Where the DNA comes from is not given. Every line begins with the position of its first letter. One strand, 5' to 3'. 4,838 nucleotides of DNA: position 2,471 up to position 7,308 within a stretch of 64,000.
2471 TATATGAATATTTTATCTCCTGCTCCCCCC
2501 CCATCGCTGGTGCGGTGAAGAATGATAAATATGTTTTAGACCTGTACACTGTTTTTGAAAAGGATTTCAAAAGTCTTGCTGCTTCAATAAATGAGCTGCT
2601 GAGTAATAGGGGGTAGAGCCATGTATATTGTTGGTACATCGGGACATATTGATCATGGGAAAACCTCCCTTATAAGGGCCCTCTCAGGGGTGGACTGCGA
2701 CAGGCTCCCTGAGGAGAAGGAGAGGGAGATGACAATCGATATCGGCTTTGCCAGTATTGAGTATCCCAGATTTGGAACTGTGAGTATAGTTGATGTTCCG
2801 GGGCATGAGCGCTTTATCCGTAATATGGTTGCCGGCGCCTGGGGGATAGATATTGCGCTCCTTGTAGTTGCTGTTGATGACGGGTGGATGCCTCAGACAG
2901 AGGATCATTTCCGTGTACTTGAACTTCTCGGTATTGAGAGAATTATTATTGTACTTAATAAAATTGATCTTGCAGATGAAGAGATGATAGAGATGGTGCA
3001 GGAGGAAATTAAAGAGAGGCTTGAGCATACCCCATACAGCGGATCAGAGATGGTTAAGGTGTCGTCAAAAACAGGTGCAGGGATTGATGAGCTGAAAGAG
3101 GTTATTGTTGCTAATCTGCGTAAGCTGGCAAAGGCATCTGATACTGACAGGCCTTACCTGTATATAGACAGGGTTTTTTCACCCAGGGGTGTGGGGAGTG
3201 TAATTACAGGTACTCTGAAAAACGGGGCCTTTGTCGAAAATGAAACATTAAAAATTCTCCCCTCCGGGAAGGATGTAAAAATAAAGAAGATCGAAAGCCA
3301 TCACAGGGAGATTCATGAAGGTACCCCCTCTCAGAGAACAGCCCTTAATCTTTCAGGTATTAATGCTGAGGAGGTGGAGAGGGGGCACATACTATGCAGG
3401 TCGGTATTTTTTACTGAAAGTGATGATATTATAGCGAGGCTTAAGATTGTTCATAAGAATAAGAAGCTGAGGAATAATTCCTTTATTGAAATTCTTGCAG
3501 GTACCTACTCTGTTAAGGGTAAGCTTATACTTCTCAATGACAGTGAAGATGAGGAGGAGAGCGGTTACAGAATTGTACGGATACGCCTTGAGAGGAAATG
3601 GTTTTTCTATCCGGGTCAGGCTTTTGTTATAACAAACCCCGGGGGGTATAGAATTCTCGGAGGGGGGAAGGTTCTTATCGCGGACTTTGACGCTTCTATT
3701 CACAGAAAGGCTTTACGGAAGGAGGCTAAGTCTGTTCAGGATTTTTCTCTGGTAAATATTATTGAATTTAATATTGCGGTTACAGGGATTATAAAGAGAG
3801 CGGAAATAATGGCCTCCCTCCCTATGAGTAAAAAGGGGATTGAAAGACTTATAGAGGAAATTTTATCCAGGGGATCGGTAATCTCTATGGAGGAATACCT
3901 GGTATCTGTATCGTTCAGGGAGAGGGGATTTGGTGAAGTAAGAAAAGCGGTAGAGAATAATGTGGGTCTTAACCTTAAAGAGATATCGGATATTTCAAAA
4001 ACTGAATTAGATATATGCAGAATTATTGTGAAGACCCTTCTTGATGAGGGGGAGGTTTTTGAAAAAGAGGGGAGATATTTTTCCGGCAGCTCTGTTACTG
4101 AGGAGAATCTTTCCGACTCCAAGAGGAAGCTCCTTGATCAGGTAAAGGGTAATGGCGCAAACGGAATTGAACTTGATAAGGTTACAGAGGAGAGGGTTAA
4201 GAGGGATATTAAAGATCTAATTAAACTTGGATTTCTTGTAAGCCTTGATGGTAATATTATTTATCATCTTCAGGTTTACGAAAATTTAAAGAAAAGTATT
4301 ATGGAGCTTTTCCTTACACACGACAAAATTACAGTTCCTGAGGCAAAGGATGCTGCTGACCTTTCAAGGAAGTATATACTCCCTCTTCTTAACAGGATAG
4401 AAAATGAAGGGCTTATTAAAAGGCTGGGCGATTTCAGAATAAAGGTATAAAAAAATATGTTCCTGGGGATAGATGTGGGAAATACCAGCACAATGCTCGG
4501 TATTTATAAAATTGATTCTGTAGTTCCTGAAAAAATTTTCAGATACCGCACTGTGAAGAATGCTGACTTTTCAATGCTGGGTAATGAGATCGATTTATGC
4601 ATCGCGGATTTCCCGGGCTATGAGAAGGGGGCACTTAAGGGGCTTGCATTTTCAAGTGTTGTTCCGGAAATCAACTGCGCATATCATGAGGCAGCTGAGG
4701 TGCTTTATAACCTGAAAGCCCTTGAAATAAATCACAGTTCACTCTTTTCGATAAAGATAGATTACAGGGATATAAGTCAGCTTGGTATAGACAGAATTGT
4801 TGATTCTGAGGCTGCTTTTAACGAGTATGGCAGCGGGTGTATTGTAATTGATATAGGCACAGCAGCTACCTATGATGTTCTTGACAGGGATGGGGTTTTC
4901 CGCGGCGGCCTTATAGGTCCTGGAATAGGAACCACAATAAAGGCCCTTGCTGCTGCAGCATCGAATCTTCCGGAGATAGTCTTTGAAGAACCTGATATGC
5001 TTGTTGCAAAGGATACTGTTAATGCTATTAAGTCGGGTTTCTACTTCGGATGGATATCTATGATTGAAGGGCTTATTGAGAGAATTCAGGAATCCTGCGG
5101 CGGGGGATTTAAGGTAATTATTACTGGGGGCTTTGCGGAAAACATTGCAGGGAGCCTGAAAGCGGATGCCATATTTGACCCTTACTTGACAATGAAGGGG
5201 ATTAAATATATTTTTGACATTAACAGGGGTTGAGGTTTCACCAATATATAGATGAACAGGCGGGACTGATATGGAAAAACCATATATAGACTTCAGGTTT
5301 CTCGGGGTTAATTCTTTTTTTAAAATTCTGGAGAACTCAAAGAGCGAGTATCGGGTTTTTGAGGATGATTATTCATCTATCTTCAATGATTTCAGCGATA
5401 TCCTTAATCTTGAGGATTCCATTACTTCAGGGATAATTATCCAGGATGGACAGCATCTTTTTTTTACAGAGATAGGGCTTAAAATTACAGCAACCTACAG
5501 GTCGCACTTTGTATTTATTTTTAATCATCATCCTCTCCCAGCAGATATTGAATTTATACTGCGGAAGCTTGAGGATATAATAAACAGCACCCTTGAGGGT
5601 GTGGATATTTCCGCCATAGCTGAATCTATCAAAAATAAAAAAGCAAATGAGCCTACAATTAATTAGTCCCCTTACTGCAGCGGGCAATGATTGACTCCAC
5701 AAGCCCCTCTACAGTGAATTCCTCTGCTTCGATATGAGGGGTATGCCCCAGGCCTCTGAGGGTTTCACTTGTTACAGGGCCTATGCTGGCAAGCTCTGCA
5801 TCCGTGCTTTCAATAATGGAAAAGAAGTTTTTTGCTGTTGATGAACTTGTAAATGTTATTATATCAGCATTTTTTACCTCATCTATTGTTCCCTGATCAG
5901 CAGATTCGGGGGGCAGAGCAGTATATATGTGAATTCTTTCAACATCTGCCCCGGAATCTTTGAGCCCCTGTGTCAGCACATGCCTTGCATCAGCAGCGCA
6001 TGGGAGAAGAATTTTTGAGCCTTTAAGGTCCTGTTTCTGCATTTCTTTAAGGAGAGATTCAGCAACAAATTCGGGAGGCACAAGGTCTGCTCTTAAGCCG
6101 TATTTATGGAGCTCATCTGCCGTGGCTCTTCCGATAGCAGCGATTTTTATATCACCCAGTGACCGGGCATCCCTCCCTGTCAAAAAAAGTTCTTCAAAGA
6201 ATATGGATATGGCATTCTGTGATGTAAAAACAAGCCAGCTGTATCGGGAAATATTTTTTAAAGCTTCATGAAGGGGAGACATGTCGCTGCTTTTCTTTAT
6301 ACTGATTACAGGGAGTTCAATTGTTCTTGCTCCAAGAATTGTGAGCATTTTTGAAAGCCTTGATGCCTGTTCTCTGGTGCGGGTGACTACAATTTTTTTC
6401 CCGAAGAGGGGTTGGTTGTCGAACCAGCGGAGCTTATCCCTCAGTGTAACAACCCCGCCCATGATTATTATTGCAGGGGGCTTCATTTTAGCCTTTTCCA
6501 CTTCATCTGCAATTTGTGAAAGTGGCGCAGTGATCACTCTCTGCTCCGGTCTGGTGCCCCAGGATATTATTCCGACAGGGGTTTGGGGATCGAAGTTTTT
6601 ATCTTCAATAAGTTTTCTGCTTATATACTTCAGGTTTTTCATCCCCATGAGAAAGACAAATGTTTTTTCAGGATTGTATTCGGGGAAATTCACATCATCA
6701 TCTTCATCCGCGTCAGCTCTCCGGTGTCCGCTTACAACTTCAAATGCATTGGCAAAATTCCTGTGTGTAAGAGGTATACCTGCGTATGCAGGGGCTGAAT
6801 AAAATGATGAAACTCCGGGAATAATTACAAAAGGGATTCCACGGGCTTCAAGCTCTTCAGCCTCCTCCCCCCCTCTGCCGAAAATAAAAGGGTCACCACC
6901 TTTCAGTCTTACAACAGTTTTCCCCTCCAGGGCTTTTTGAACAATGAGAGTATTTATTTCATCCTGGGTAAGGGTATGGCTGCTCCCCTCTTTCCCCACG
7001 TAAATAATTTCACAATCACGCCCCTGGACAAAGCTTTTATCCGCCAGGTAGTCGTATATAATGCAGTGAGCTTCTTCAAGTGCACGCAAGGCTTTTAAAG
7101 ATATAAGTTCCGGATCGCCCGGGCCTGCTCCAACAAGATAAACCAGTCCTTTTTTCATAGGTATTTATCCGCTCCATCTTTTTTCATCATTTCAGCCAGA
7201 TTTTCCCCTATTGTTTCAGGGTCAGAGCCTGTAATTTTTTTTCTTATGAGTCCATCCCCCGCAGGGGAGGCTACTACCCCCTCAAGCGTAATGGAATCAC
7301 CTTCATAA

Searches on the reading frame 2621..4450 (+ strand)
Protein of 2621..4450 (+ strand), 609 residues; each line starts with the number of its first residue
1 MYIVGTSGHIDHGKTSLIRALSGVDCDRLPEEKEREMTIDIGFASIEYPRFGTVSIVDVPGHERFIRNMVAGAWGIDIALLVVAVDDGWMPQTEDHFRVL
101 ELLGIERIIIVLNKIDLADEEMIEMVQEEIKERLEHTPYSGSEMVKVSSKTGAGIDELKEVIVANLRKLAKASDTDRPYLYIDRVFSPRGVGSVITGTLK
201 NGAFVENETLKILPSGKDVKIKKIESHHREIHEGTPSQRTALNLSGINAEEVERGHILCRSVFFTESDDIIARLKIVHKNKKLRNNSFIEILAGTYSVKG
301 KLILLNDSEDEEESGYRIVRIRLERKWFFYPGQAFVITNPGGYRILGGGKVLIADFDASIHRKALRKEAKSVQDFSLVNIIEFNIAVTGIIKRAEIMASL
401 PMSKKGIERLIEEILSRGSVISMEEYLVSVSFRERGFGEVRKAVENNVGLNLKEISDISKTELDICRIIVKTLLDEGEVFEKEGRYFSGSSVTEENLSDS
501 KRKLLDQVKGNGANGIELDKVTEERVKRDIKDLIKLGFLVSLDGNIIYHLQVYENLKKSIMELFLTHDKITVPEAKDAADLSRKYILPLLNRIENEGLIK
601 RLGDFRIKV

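Call 37: search_protein_families(library=pfam, proteins=[window:2621-4450:+], max_evalue=0.00001)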
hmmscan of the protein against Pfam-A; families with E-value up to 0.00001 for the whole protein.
window:2621-4450:+ (609 aa): 5 families
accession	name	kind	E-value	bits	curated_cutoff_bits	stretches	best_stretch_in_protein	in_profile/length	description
PF00009.33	GTP_EFTU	-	1.5e-36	126.2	26.5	1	3-166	5-186/188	Elongation factor Tu GTP binding domain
PF09107.17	SelB-wing_3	-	3.3e-11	43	23.2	1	563-607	2-46/47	Elongation factor SelB, winged helix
PF03144.31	GTP_EFTU_D2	-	1.4e-08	35.5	30.3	1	192-259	1-73/73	Elongation factor Tu domain 2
PF03193.22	RsgA_GTPase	-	2.6e-06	27.8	30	0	76-165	23-107/174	RsgA GTPase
PF01926.29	MMR_HSR1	-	9.1e-06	26.2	21.9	0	4-114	2-113/113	50S ribosome-binding GTPase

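Call 38: find_homologous_proteins(query=window:2621-4450:+, max_evalue=1e-50)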
Query window:2621-4450:+ (609 aa): 7527 proteins with E <= 1e-50 among 8000 candidates; the best 120 are listed.
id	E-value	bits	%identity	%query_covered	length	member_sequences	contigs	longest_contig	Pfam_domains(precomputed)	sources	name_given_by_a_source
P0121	0.0e+0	1247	93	100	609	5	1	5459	PF01926.30,PF09107.18,PF00009.34,PF03193.23,PF03144.32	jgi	-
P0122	0.0e+0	1173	87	100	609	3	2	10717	PF01926.30,PF09107.18,PF00009.34,PF03193.23,PF03144.32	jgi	jgi:selenocysteine-specific elongation factor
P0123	0.0e+0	1154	85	100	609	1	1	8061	PF01926.30,PF09107.18,PF00009.34,PF03193.23,PF03144.32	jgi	-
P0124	0.0e+0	1130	83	100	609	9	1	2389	PF01926.30,PF09107.18,PF00009.34,PF03193.23,PF03144.32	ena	-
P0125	5.2e-254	862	64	100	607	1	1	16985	PF01926.30,PF09107.18,PF00009.34,PF03144.32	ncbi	-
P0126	2.1e-248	844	61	100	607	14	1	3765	PF01926.30,PF09107.18,PF00009.34,PF03144.32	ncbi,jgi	jgi:selenocysteine-specific elongation factor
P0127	3.0e-248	843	62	100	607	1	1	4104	PF01926.30,PF09107.18,PF00009.34,PF03144.32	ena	-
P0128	1.5e-245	834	62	100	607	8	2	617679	PF01926.30,PF09107.18,PF00009.34,PF03144.32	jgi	jgi:selenocysteine-specific elongation factor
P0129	2.5e-245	834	62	100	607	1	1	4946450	PF01926.30,PF09107.18,PF00009.34,PF03144.32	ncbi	-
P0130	5.3e-245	833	61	100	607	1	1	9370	PF01926.30,PF09107.18,PF00009.34,PF03144.32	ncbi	-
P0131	8.3e-245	832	62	100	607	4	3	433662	PF01926.30,PF09107.18,PF00009.34,PF03144.32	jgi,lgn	jgi:selenocysteine-specific elongation factor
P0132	1.1e-244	832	62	100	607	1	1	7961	PF01926.30,PF09107.18,PF00009.34,PF03144.32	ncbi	-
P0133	1.2e-244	831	62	100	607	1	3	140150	PF09107.18,PF00009.34,PF03144.32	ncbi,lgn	-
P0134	5.3e-244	829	61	100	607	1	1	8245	PF01926.30,PF09107.18,PF00009.34,PF03144.32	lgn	-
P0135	1.1e-243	828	60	100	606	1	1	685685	PF01926.30,PF09107.18,PF00009.34,PF03144.32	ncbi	-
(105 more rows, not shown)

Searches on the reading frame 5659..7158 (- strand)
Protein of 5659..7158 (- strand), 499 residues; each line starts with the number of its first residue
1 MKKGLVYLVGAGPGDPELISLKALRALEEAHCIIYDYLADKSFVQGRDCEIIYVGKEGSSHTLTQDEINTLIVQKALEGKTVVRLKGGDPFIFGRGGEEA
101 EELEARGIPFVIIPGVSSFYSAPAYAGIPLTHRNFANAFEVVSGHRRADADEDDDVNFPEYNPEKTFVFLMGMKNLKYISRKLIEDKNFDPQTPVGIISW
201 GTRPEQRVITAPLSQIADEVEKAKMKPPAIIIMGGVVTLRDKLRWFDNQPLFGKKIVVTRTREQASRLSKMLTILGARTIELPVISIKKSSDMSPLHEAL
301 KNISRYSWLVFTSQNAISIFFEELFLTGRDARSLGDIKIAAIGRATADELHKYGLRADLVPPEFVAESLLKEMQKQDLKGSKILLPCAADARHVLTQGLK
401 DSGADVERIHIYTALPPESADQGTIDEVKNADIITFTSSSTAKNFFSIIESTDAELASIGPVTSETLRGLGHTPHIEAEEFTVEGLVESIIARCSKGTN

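Call 37: search_protein_families(library=pfam, proteins=[window:5659-7158:-], max_evalue=0.00001)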
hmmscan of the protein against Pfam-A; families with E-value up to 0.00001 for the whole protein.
window:5659-7158:- (499 aa): 2 families
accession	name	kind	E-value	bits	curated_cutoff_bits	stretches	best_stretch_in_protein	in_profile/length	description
PF02602.20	HEM4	-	6.9e-63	212.3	27.5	1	267-488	2-231/231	Uroporphyrinogen-III synthase HemD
PF00590.25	TP_methylase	-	1.2e-47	163.1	27.8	1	6-216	2-211/212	Tetrapyrrole (Corrin/Porphyrin) Methylases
